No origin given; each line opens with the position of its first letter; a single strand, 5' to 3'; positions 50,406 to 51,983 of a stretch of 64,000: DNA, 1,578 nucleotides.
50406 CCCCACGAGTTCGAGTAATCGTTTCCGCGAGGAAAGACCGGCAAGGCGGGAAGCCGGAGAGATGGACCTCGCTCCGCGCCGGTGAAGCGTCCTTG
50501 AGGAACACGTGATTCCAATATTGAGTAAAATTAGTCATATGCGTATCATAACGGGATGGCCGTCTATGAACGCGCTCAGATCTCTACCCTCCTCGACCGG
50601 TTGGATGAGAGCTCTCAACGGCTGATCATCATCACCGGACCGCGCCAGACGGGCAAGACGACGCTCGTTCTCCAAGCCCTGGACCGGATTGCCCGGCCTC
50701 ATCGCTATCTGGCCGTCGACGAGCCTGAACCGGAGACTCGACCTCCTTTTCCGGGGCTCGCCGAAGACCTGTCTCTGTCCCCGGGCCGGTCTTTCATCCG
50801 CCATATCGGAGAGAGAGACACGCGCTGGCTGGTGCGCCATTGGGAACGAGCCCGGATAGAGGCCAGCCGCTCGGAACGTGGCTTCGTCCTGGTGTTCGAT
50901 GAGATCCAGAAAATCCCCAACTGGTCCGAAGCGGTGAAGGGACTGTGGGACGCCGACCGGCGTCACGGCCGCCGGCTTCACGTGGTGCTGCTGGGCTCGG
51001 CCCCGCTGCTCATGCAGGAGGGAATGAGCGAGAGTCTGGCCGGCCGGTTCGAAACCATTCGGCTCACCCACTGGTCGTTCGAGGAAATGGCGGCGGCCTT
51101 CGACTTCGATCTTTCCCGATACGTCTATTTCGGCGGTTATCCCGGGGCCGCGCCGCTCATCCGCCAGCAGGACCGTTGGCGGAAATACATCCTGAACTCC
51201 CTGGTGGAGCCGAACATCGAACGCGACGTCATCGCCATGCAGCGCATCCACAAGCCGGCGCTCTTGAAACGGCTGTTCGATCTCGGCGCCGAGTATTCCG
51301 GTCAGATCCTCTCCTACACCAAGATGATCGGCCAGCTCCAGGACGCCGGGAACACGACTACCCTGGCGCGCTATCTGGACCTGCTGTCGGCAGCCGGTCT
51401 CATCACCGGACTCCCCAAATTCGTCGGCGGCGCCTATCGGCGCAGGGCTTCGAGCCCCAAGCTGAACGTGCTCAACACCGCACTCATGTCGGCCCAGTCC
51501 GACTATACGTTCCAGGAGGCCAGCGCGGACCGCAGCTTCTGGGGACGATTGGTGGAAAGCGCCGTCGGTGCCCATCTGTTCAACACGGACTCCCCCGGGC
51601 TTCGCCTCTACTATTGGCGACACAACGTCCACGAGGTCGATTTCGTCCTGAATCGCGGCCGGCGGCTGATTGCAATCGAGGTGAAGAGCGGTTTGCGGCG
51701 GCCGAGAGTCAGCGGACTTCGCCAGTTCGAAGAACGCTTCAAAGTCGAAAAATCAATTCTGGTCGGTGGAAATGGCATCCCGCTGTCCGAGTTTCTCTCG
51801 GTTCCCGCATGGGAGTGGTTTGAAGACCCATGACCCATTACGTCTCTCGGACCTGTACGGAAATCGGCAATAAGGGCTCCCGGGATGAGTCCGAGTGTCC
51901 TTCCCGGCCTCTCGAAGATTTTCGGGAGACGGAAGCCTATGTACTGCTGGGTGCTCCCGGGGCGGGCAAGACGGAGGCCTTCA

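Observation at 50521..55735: Coupled DUF4143 AAA+ ATPase and a 1301-aa NACHT/STAND NTPase with a nuclease-like domain at the C-terminus: candidate undescribed two-gene defence module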

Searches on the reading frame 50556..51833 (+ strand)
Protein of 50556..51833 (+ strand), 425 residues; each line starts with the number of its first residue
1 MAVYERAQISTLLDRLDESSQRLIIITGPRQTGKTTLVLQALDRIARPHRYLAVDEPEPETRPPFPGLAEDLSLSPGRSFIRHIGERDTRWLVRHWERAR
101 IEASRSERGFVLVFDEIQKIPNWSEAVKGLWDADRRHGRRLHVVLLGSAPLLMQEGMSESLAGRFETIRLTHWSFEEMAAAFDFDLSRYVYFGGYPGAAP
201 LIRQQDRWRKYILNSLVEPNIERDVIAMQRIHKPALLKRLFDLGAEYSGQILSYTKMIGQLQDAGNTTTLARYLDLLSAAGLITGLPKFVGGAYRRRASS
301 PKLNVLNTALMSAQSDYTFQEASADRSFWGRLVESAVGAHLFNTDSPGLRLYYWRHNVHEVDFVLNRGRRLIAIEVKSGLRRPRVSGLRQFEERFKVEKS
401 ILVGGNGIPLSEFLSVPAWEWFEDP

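Call 3: search_protein_families(library=pfam, proteins=[window:50556-51833:+], max_evalue=1)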
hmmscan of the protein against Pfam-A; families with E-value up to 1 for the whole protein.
window:50556-51833:+ (425 aa): 13 families
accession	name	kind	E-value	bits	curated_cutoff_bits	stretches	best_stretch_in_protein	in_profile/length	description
PF13635.12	DUF4143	-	1.4e-27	96.8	28.1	1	222-379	1-160/160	Domain of unknown function (DUF4143)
PF13173.12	AAA_14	-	3.4e-24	85.7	27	1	21-178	2-128/129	AAA domain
PF13191.12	AAA_16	-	8e-10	39.9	32.6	1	5-121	8-145/167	AAA ATPase domain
PF13401.12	AAA_22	-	9.4e-09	36.1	27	1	19-149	3-124/130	AAA domain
PF01637.24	ATPase_2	-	1.3e-06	28.8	33.2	1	8-176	7-185/225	ATPase domain predominantly from Archaea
PF13481.12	AAA_25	-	0.0081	16.2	27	1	21-49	33-61/195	AAA domain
PF10443.15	RNA12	-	0.015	14.5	27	1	8-41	4-37/429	RNA12 protein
PF25199.1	nSTAND_NTPase5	-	0.023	15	34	1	6-61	22-83/145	Novel STAND NTPase 5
PF00437.27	T2SSE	-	0.032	13.3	24.9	1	13-52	134-174/370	Type II/IV secretion system protein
PF03266.21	NTPase_1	-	0.066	13.5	23.9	1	24-45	2-23/168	NTPase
PF10236.15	DAP3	-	0.1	12.3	23.1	1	12-42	14-44/311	Mitochondrial ribosomal death-associated protein 3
PF05621.17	TniB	-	0.11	12.4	22.4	0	9-174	23-188/189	Bacterial TniB protein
PF09439.16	SRPRB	-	0.24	11.2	25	1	19-41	1-23/178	Signal recognition particle receptor beta subunit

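Call 4: search_protein_families(library=padloc, proteins=[window:50556-51833:+], max_evalue=1)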
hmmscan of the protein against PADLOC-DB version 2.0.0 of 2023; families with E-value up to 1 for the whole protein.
window:50556-51833:+ (425 aa): 14 families
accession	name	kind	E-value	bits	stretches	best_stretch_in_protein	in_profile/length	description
PDLC04791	PDC-S01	-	3.7e-165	547.4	1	4-422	2-394/395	-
PDLC04790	PDC-S01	-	1.6e-53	180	3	186-396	174-387/422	-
PDLC04789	PDC-S01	-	4.4e-36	122.7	2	94-399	60-360/375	-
PDLC04787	PDC-S01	-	1.2e-34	117.9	2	105-389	89-373/412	-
PDLC04786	PDC-S01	-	2.6e-21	73.9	3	258-407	259-414/439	-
PDLC04788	PDC-S01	-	2.3e-19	67.7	3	187-399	181-402/448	-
PDLC04792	PDC-S01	-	6.3e-12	42.8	2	326-402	333-410/452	-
PDLC02914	ATPase-Toprim_I-B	-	0.0051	14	1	8-51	12-54/443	-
PDLC04140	mad8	-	0.0062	14.1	1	17-48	23-54/314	mads_8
PDLC04985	PDC-S27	-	0.018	11.9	1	11-119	15-111/484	-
PDLC01903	CARF4--CARF_PDDEXK_TM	-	0.02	12.3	1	355-393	293-330/380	-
PDLC01890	CARF4--CARF_PDDEXK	-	0.022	12.1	1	359-379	270-290/366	-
PDLC04984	PDC-S27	-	0.025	11.4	1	8-43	10-45/474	-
PDLC03859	LmuB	-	0.063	10.4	1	19-37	22-40/611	-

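Call 5: search_protein_families(library=ncbifam, proteins=[window:50556-51833:+], max_evalue=1)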
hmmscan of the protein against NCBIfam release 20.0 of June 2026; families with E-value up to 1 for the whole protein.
window:50556-51833:+ (425 aa): 6 families
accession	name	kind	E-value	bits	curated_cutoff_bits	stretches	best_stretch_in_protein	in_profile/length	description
NF041000.1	ATPase_ComGA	equivalog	0.057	12.4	300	1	11-45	118-152/267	competence type IV pilus ATPase ComGA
NF009154.0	PRK12497.3-3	equivalog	0.09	12.8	109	1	322-378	5-60/123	YraN family protein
NF033453.1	BREX_3_BrxF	hypoth_equivalog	0.15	11.8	50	1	8-40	3-35/149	BREX-3 system P-loop-containing protein BrxF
TIGR02533.1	type_II_gspE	equivalog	0.18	10.4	630.25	1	13-54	235-277/486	type II secretion system ATPase GspE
TIGR02640.1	gas_vesic_GvpN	equivalog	0.19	11.2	266.8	1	20-119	20-116/262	gas vesicle protein GvpN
TIGR00176.1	mobB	equivalog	0.25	11.4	76.2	0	24-45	2-23/155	molybdopterin-guanine dinucleotide biosynthesis protein B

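Call 44: search_dna_similar(query=window:50556-51833:+, collection=plasmids, mode=protein, max_rows=40, max_evalue=1e-20)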
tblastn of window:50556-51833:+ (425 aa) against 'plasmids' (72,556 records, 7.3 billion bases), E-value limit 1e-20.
Records with a match: 11; places in all: 11; records where one place covers at least 80% of the query: 9.
Best place of each record, by identity: <60% 11.
By first word of the organism name: Coxiella 3; Bacteroides 2; Brucella 2; Rhizobium 2; Thermus 1; Collinsella 1.
By predicted mobility (MOB-suite, as given by PLSDB): non-mobilizable 6; mobilizable 5.
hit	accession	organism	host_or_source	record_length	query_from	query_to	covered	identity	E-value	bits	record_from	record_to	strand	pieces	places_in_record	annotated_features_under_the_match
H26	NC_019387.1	Thermus oshimai JL-2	-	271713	4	417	97%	50.8%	1e-107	356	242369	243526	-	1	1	ATP-binding protein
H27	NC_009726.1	Coxiella burnetii Dugway 5J108-111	-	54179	4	424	99%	48.8%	2e-123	401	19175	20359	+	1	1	ATP-binding protein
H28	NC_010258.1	Coxiella burnetii 'MSU Goat Q177'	-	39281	4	424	99%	48.7%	5e-123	400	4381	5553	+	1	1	ATP-binding protein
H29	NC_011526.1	Coxiella burnetii CbuK_Q154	-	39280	4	424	99%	48.7%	5e-123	400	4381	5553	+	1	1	ATP-binding protein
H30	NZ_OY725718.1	Collinsella aerofaciens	-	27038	3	405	95%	44.7%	1e-88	301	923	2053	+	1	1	ATP-binding protein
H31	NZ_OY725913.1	Bacteroides finegoldii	-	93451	2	423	99%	41.5%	1e-94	318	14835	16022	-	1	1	ATP-binding protein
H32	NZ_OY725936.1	Bacteroides finegoldii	-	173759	19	416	94%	43.6%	1e-87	298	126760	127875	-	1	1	none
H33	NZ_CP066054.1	Brucella anthropi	-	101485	19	396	89%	28.6%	7e-22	105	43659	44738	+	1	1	ATP-binding protein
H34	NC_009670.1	Brucella anthropi ATCC 49188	-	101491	19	396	89%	28.6%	7e-22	105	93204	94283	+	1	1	ATP-binding protein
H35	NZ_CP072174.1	Rhizobium sp. AB2/73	Phyla canescens,cell culture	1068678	113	396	67%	31.2%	8e-22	105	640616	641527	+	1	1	record has no annotation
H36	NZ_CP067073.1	Rhizobium sp. AB2/73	Phyla canescens,cell culture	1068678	113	396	67%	31.2%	8e-22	105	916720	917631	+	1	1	record has no annotation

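Call 61: find_homologous_proteins(query=window:50556-51833:+, max_evalue=1e-10)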
Query window:50556-51833:+ (425 aa): 8000 proteins with E <= 1e-10 among 8000 candidates; the best 120 are listed.
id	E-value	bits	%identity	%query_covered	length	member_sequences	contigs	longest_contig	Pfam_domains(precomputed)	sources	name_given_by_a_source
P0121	2.0e-255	865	92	100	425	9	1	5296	PF13173.13,PF13635.13,PF13401.13,PF01637.25,PF13191.13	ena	-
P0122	4.8e-253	857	89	100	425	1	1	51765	PF13173.13,PF13635.13,PF13401.13,PF01637.25,PF13191.13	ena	-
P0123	6.0e-235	798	83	100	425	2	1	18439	PF13173.13,PF13635.13,PF13401.13,PF01637.25,PF13191.13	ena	-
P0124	9.1e-234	794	84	100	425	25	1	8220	PF13173.13,PF13635.13,PF13401.13,PF01637.25,PF13191.13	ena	-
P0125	1.4e-232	790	83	100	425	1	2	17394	PF13173.13,PF13635.13,PF13401.13,PF01637.25,PF13191.13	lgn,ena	-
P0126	1.1e-227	774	82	100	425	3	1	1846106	PF13173.13,PF13635.13,PF13401.13,PF01637.25,PF13191.13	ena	-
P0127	4.7e-226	768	80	100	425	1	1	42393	PF13173.13,PF13635.13,PF13401.13,PF01637.25,PF13191.13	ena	-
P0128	4.2e-223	758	82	100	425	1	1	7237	PF13173.13,PF13635.13,PF13401.13,PF01637.25,PF13191.13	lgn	-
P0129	2.1e-210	717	76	100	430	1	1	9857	PF13173.13,PF13635.13,PF13401.13,PF01637.25,PF13191.13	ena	-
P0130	9.0e-209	711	75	100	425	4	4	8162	PF13173.13,PF13635.13,PF13401.13,PF01637.25,PF13191.13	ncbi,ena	-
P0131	9.3e-209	711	75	100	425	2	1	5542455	PF13173.13,PF13635.13,PF13401.13,PF01637.25,PF13191.13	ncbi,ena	-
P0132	2.3e-208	710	75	100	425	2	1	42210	PF13173.13,PF13635.13,PF13401.13,PF01637.25,PF13191.13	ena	-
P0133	2.9e-208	710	74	100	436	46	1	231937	PF13173.13,PF13635.13,PF13401.13,PF01637.25,PF13191.13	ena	-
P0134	1.1e-207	708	74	100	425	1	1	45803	PF13173.13,PF13635.13,PF13401.13,PF01637.25,PF13191.13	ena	-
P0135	2.2e-207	707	75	100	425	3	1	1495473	PF13173.13,PF13635.13,PF13401.13,PF01637.25,PF13191.13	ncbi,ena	-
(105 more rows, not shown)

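Call 62: find_encoding_contigs(protein=P0126, flank=5000, max_places=1)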
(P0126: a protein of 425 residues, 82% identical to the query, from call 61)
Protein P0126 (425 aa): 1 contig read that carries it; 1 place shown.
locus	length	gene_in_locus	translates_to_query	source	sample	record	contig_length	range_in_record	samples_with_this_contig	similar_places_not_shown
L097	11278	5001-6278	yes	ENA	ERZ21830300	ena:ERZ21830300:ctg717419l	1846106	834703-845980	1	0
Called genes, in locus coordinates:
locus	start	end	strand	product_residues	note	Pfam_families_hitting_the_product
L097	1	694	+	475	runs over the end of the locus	PF02985:HEAT (faint), PF13646:HEAT_2, PF00514:Arm (faint), PF03130:HEAT_PBS (faint), PF13513:HEAT_EZ (faint), PF13646:HEAT_2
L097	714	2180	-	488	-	PF20695:UbiD_N, PF01977:UbiD, PF20696:UbiD_C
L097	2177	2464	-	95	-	-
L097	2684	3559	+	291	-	PF01261:AP_endonuc_2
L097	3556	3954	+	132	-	-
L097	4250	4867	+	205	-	PF00230:MIP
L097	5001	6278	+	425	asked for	PF01637:ATPase_2, PF13191:AAA_16, PF13173:AAA_14, PF13401:AAA_22 (weak), PF13635:DUF4143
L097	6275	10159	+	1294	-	PF28130:DUF8371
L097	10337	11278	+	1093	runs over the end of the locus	PF00176:SNF2-rel_dom, PF00271:Helicase_C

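Call 63: find_encoding_contigs(protein=P0131, flank=5000, max_places=1)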
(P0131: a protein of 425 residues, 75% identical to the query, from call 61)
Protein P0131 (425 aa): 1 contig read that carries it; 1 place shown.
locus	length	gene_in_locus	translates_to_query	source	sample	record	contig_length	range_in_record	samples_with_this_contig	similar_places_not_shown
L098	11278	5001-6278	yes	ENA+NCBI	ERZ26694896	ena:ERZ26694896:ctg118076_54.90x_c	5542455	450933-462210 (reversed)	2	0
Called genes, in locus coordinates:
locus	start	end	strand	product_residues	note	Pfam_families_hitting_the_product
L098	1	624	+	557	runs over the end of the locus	PF12704:MacB_PCD, PF02687:FtsX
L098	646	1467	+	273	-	PF12704:MacB_PCD, PF02687:FtsX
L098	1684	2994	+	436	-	PF22807:TrAA12, PF23500:DUF7133 (faint), PF07995:GSDH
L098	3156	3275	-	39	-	-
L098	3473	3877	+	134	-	PF19649:DUF6152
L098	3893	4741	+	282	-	-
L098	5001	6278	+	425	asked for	PF01637:ATPase_2 (faint), PF13191:AAA_16 (weak), PF13401:AAA_22 (weak), PF13173:AAA_14, PF13635:DUF4143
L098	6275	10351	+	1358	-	PF28130:DUF8371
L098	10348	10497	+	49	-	-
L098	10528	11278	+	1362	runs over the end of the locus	PF07669:Eco57I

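Call 64: find_encoding_contigs(protein=P0133, flank=5000, max_places=1)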
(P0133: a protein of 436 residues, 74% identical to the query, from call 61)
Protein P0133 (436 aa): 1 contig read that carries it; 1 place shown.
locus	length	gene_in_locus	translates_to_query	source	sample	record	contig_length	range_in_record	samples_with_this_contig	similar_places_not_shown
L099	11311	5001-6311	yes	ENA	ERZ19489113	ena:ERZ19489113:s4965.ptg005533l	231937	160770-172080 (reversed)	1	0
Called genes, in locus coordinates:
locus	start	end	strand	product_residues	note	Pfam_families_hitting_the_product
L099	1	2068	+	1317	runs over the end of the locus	PF02384:N6_Mtase, PF20473:MmeI_Mtase (weak), PF07669:Eco57I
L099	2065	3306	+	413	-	PF02463:SMC_N (faint), PF11398:DUF2813 (faint), PF13175:AAA_15 (weak), PF13476:AAA_23, PF13304:AAA_21, PF13175:AAA_15 (weak)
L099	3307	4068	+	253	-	-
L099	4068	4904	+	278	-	PF13391:HNH_2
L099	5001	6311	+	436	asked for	PF01637:ATPase_2, PF13191:AAA_16, PF13173:AAA_14, PF13401:AAA_22, PF13635:DUF4143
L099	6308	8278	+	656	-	-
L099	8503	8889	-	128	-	-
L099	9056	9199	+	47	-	-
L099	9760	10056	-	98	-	-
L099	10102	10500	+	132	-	PF28130:DUF8371 (weak)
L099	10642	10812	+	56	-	-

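Call 66: search_solved_structures(query=window:50556-51833:+, max_evalue=0.01)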
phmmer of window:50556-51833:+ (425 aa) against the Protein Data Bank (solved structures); distinct sequences matched with E-value up to 0.01: 3.
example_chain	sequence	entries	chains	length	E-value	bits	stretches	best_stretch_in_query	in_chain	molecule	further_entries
3cmu_A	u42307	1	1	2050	5.2e-07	31.7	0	22-54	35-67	Protein recA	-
3cmt_A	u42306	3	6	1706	8.6e-06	27.7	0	22-54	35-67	Protein recA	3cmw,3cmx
3cmv_A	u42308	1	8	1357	0.00018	23.4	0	22-54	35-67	Protein recA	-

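Call 78: get_annotated_region(hit=H27, flank=3000)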
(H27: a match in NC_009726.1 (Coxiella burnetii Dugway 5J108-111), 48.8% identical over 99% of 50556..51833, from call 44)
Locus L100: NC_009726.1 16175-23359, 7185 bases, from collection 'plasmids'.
description: Coxiella burnetii Dugway 5J108-111 plasmid pQpDG, complete sequence
organism: Coxiella burnetii Dugway 5J108-111 (NCBI taxid 434922)
taxonomy: Bacteria; Pseudomonadota; Gammaproteobacteria; Legionellales; Coxiellaceae; Coxiella; Coxiella burnetii; Coxiella burnetii Dugway 5J108-111
host: -; source: -; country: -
typing (MOB-suite, as given by PLSDB): mobilizable; replicon rep_cluster_478; relaxase MOBF
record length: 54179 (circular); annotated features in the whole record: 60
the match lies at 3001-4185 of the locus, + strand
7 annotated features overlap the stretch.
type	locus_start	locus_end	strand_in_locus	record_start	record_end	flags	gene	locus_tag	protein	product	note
CDS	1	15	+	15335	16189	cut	cpeL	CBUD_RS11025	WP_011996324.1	Dot/Icm T4SS effector CpeL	-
CDS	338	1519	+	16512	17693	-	-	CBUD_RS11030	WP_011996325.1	hypothetical protein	-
CDS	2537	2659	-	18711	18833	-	-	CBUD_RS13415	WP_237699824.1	helix-turn-helix domain-containing protein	GO:0006310 - DNA recombination [Evidence IEA]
CDS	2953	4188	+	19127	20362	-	-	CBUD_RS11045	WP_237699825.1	ATP-binding protein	-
CDS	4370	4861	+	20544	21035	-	-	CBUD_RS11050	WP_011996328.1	site-specific integrase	-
CDS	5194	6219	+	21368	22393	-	cpeA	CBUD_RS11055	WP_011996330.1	Dot/Icm T4SS effector CpeA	-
CDS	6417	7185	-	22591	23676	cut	-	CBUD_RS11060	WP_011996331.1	hypothetical protein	-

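Call 79: get_annotated_region(hit=H26, flank=3000)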
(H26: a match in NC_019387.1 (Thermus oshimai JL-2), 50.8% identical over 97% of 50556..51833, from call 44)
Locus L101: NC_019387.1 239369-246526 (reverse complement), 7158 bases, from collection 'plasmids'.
description: Thermus oshimai JL-2 plasmid pTHEOS01, complete sequence
organism: Thermus oshimai JL-2 (NCBI taxid 751945)
taxonomy: Bacteria; Deinococcota; Deinococci; Thermales; Thermaceae; Thermus; Thermus oshimai; Thermus oshimai JL-2
host: -; source: -; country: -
typing (MOB-suite, as given by PLSDB): non-mobilizable; replicon rep_cluster_1062
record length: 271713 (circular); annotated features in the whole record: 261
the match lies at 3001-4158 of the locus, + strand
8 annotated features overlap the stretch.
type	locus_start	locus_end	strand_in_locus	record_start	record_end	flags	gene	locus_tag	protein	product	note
CDS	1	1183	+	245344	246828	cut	-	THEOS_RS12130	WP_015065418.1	ABC transporter substrate-binding protein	-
CDS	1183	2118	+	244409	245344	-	-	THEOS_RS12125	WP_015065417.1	ABC transporter permease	GO:0055085 - transmembrane transport [Evidence IEA]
CDS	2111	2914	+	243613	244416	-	-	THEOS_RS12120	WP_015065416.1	ABC transporter permease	-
CDS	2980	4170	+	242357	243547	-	-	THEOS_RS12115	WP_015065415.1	ATP-binding protein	-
CDS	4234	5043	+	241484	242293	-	-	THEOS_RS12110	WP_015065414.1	cyclase family protein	-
CDS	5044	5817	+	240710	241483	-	-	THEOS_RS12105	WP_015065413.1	ABC transporter ATP-binding protein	-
CDS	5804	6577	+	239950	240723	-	-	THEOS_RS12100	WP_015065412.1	ABC transporter permease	-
CDS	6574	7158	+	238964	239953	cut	-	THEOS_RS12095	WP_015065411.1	ABC transporter substrate-binding protein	-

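Call 80: get_annotated_region(hit=H31, flank=3000)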
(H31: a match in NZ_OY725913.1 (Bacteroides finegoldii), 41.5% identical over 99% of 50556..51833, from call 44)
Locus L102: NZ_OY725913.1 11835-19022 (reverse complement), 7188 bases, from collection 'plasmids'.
description: Bacteroides finegoldii strain Bacteroides finegoldii TSDC17.2-1.1 plasmid 11, complete sequence
organism: Bacteroides finegoldii (NCBI taxid 338188)
taxonomy: Bacteria; Bacteroidota; Bacteroidia; Bacteroidales; Bacteroidaceae; Bacteroides; Bacteroides finegoldii
host: -; source: -; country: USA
typing (MOB-suite, as given by PLSDB): non-mobilizable
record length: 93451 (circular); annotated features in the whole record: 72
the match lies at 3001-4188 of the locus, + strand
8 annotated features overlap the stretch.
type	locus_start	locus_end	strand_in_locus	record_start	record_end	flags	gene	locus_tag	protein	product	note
CDS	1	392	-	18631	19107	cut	-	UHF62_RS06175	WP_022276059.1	DUF456 domain-containing protein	-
CDS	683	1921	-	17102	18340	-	-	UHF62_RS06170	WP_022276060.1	DUF3874 domain-containing protein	-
CDS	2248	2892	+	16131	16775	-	-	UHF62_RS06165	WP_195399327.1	HU family DNA-binding protein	-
CDS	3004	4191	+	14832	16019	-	-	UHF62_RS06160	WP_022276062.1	ATP-binding protein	-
CDS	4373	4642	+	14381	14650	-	-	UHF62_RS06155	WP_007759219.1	hypothetical protein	-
CDS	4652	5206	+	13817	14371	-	-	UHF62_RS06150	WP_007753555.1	1-acyl-sn-glycerol-3-phosphate acyltransferase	-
CDS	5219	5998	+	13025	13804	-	-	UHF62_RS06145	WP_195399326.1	amidohydrolase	GO:0006807 - nitrogen compound metabolic process [Evidence IEA]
CDS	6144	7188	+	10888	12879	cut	-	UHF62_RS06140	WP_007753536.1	glucosamine-6-phosphate deaminase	-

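Call 84: predict_structure(alignment_id=A3)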
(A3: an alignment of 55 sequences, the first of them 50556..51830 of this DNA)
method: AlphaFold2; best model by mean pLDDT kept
length: 425 residues; sequences in the alignment: 55
mean_pLDDT: 52.5   pTM: 0.40
mean pLDDT of the five models: 52.5, 51.5, 51.1, 47.9, 45.4
residues with pLDDT >= 90: 6; 70-90: 106; 50-70: 95; < 50: 218
segments of 3 or more residues with pLDDT < 50: 1-5, 59-85, 147-278, 280-323, 325-330
pLDDT, mean of each block of 10 residues (from residue 1): 46 66 63 66 85 65 33 29 56 88 84 75 64 70 49 26 21 32 37 29 36 29 28 42 36 32 36 48 36 29 33 41 46 55 58 66 80 76 66 88 79 72 72
secondary structure, 60 per line:
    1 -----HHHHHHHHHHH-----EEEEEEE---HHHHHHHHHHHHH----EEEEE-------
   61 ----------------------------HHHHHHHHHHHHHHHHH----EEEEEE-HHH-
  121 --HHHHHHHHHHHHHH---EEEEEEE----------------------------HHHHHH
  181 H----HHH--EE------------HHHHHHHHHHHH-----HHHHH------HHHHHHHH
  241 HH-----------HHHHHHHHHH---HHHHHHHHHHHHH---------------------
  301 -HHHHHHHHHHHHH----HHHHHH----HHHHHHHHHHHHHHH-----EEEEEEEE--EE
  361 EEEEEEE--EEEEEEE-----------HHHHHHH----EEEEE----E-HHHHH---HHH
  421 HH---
elements in order: H6-16 E22-28 H32-44 E49-53 H89-105 E110-115 H123-136 E140-146 H175-181 H205-216 H222-226 H233-242 H254-263 H267-279 H302-314 H319-324 H329-343 E349-356 E359-367 E370-376 H388-394 E399-403 H410-414 H418-422
